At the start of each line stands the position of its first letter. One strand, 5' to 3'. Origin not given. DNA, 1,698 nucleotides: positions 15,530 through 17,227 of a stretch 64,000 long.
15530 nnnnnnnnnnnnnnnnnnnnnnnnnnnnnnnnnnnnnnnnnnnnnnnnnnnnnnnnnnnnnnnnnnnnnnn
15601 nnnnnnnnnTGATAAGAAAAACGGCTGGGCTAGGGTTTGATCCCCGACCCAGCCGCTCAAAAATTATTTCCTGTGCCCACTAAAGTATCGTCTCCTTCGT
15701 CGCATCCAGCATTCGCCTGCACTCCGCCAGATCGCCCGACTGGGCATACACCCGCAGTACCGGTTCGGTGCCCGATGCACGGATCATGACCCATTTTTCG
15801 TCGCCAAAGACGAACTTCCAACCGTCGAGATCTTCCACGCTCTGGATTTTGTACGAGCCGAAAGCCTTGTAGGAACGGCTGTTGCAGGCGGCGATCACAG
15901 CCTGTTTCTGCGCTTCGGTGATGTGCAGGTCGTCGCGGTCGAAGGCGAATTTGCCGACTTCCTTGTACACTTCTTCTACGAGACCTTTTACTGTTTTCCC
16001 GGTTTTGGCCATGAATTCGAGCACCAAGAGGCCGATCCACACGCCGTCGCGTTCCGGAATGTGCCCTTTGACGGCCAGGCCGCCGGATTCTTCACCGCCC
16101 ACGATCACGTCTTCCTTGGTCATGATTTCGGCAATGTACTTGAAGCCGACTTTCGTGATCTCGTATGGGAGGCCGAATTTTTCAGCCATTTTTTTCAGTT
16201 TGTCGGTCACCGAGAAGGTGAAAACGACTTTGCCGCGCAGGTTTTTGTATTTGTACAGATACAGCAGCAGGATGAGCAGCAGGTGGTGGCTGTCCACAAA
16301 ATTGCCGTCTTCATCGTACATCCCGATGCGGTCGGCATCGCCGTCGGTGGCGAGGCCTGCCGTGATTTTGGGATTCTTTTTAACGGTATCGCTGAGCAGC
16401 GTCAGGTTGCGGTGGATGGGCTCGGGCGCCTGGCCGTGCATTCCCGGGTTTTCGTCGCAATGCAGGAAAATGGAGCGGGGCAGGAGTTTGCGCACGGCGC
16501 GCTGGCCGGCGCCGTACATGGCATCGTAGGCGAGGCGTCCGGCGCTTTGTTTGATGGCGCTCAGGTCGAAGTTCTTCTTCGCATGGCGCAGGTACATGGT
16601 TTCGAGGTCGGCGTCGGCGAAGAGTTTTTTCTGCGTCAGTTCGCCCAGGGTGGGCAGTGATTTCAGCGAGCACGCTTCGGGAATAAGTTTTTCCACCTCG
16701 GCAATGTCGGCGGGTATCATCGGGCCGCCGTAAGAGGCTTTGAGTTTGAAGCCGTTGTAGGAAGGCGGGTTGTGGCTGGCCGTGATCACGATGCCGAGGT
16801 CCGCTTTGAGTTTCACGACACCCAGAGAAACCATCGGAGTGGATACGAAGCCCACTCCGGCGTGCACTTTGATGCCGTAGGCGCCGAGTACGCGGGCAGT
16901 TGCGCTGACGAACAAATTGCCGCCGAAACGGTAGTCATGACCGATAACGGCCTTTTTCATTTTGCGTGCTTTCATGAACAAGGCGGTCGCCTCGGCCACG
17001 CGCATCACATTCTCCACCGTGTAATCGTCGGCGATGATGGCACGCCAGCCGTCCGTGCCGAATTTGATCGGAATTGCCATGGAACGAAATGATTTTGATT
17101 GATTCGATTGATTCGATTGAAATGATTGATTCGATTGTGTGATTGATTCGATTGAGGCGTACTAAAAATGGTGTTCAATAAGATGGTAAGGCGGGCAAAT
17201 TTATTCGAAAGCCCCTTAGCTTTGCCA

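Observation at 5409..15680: AT-rich 10-kb four-gene operon (kinase-like giant + small protein + receiver-like protein + polytopic membrane protein): candidate undescribed signalling/defence module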

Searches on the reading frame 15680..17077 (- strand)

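Call 6: search_protein_families(library=ncbifam, proteins=[window:15680-17077:-], max_evalue=0.1)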
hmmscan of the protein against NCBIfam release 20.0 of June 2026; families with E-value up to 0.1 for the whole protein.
window:15680-17077:- (465 aa): 7 families
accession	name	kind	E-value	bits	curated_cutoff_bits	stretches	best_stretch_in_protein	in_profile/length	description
TIGR03990.1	Arch_GlmM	equivalog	8e-88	295.2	439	1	6-463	4-443/444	phosphoglucosamine mutase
TIGR01455.1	glmM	equivalog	7.3e-54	183.1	447.55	1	6-462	1-438/442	phosphoglucosamine mutase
NF007088.0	PRK09542.1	equivalog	1.5e-33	116.5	618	1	12-462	18-451/456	phosphomannomutase/phosphoglucomutase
NF046027.1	PhglucPhmanMutPgmG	equivalog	7.6e-33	113.9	600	1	12-459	16-445/460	phosphoglucomutase/phosphomannomutase PgmG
NF005737.0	PRK07564.1-1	equivalog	4e-27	95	378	1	7-404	17-438/543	alpha-D-glucose phosphate-specific phosphoglucomutase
TIGR01132.1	pgm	equivalog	2.1e-25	89.1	778.05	2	234-460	294-536/546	phosphoglucomutase (alpha-D-glucose-1,6-bisphosphate-dependent)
NF011943.0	PRK15414.1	subfamily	8.3e-24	84.4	801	1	23-448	24-437/456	phosphomannomutase CpsG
